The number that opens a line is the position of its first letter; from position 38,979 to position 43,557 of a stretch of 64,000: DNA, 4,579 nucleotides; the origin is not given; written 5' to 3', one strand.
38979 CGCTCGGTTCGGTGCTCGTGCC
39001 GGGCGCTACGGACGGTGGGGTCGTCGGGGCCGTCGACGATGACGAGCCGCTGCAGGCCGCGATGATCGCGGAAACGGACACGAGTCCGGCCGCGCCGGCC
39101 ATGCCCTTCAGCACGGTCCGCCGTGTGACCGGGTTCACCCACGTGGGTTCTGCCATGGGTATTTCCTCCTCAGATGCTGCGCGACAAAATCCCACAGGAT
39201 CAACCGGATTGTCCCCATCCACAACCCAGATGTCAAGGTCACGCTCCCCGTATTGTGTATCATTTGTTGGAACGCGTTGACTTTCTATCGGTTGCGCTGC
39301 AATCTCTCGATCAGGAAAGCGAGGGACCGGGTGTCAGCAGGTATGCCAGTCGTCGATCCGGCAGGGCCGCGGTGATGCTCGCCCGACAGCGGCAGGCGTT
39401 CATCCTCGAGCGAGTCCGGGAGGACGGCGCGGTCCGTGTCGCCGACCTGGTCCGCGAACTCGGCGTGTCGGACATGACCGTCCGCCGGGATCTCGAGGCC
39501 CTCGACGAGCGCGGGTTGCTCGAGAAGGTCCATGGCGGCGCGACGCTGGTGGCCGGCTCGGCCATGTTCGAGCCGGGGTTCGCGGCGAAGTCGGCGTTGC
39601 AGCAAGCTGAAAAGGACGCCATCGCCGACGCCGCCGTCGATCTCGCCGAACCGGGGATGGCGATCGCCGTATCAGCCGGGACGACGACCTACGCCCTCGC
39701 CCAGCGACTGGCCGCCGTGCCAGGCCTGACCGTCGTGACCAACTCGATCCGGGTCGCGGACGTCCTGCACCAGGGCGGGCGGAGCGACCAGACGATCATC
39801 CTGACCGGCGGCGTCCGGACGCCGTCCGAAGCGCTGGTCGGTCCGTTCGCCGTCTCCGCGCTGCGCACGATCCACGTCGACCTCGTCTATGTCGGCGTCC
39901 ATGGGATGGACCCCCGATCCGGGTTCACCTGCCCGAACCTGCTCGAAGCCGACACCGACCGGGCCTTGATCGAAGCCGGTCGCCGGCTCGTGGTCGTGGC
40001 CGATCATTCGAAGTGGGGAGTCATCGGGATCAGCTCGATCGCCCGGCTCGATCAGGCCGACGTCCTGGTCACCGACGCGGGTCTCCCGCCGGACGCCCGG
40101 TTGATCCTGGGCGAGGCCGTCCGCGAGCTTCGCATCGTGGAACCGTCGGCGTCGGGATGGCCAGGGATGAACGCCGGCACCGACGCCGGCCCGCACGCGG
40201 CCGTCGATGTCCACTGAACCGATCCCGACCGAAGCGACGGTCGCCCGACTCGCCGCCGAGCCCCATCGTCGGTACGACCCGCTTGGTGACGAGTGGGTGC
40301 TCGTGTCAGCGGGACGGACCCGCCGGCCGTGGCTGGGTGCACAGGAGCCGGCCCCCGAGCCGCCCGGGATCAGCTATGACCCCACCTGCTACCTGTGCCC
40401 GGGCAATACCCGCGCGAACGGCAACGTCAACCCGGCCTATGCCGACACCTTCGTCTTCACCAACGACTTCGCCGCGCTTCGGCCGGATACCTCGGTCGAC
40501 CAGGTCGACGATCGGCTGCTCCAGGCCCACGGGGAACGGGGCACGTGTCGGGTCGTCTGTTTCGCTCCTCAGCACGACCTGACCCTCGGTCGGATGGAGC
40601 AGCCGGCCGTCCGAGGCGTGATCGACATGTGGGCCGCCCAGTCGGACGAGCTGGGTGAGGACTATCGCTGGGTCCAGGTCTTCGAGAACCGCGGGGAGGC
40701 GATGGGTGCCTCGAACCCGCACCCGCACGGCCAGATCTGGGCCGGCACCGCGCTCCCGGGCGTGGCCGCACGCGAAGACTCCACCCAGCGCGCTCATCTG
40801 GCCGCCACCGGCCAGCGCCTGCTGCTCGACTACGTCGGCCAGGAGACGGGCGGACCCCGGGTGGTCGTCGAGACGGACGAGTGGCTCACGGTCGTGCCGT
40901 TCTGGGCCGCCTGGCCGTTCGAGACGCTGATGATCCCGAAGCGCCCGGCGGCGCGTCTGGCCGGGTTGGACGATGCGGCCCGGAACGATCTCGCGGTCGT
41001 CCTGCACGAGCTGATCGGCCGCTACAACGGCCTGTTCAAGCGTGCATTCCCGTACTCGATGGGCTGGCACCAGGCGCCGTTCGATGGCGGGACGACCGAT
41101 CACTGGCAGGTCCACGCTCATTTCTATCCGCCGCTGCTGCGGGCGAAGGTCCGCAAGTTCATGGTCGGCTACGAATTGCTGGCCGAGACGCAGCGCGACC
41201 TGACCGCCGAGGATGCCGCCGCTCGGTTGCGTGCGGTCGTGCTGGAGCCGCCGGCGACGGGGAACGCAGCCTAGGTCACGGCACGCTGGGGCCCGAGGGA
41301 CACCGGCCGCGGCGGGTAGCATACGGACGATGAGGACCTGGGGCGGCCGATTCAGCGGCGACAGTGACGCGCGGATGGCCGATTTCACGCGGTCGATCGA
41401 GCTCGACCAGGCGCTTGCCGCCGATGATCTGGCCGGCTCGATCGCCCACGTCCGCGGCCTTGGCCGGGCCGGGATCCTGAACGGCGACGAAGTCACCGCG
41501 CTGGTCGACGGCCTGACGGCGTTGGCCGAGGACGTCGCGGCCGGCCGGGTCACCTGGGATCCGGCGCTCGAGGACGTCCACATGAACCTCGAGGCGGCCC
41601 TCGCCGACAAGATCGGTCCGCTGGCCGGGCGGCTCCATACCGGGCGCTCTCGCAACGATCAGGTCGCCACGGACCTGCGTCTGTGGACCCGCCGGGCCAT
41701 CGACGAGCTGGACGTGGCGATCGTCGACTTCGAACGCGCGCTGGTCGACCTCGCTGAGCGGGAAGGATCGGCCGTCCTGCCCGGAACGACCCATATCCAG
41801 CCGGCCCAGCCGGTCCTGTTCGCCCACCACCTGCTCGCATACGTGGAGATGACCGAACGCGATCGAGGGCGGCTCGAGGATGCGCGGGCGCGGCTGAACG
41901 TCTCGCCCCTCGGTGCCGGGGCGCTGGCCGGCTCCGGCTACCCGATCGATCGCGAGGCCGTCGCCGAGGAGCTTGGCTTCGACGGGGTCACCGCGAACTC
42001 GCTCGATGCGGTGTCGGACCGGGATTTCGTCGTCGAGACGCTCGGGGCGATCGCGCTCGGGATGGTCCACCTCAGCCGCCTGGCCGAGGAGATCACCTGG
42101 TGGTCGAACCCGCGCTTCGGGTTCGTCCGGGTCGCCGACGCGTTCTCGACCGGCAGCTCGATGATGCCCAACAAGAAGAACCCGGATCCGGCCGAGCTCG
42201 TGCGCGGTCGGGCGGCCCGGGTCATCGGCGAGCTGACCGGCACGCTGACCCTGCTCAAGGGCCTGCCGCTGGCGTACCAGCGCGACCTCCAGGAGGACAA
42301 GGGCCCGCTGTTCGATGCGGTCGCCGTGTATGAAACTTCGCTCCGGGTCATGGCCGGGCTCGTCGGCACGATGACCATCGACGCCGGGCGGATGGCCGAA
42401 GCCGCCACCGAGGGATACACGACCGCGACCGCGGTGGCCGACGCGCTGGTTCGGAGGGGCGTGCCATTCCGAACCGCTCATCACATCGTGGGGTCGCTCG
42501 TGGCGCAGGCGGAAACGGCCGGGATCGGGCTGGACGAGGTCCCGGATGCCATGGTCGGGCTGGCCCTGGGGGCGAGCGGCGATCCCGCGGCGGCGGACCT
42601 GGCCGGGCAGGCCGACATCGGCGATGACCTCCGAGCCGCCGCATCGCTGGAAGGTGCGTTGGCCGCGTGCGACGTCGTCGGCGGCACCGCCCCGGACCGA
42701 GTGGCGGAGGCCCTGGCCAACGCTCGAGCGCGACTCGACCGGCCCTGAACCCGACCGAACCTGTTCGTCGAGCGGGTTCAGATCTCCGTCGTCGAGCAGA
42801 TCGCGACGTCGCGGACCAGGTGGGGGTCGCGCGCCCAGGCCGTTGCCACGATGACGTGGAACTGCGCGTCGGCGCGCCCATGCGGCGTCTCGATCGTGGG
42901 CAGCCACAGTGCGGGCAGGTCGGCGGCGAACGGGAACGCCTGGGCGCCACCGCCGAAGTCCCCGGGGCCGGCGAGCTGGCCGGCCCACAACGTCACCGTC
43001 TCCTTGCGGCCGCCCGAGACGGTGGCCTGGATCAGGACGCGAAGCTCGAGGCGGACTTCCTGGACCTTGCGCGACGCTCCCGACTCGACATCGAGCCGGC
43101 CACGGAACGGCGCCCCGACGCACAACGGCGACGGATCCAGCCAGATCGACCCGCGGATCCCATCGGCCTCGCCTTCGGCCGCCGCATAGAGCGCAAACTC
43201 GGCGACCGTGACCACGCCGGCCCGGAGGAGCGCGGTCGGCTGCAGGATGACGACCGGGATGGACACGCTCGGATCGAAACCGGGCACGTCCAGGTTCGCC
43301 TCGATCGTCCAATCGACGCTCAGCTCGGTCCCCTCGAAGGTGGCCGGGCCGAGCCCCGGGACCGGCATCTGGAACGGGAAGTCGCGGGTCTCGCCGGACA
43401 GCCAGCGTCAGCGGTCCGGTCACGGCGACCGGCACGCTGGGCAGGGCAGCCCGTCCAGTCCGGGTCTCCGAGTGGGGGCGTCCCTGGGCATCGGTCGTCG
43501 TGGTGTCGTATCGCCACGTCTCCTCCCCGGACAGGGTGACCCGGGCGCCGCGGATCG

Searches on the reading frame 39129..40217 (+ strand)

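Call 87: search_protein_families(library=pfam, proteins=[window:39129-40217:+], max_evalue=0.00001)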
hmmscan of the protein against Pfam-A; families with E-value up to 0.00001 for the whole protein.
window:39129-40217:+ (362 aa): 4 families
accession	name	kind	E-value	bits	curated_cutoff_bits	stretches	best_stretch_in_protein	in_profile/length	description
PF00455.28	DeoRC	-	4.3e-43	147.5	31.8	1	158-316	2-159/160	DeoR C terminal sensor domain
PF08220.18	HTH_DeoR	-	2.1e-17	63.1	21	1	88-140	1-53/57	DeoR-like helix-turn-helix domain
PF25213.1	HVO_A0261_N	-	1.1e-07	32.1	35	1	82-139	6-62/86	HVO_A0261 N-terminal domain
PF08279.18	HTH_11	-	2.9e-06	27.5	25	1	88-131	1-46/55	HTH domain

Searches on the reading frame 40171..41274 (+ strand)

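Call 62: search_protein_families(library=pfam, proteins=[window:40171-41274:+], max_evalue=0.00001)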
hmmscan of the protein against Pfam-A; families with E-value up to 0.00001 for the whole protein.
window:40171-41274:+ (367 aa): 2 families
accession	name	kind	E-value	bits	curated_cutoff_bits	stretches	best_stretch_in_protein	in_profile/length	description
PF01087.27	GalP_UDP_transf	-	3.7e-58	197.4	22.1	1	29-196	10-184/184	Galactose-1-phosphate uridyl transferase, N-terminal domain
PF02744.22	GalP_UDP_tr_C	-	6.6e-52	176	29.2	1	204-356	3-156/165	Galactose-1-phosphate uridyl transferase, C-terminal domain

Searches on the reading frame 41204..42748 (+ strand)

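Call 62: search_protein_families(library=pfam, proteins=[window:41204-42748:+], max_evalue=0.00001)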
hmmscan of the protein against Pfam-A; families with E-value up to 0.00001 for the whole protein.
window:41204-42748:+ (514 aa): 2 families
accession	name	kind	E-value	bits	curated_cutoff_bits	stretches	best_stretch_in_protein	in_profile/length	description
PF00206.25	Lyase_1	-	1.3e-72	245.3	27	1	48-342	1-312/312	Lyase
PF14698.11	ASL_C2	-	5.5e-17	62.4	27.3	1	405-452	1-48/69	Argininosuccinate lyase C-terminal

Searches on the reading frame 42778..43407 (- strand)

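Call 62: search_protein_families(library=pfam, proteins=[window:42778-43407:-], max_evalue=0.00001)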
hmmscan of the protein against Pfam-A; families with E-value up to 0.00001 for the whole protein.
window:42778-43407:- (209 aa): 1 family
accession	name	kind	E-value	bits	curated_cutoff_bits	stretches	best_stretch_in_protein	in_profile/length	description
PF00339.34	Arrestin_N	-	1.5e-08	35.2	24.9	0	137-200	75-138/148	Arrestin (or S-antigen), N-terminal domain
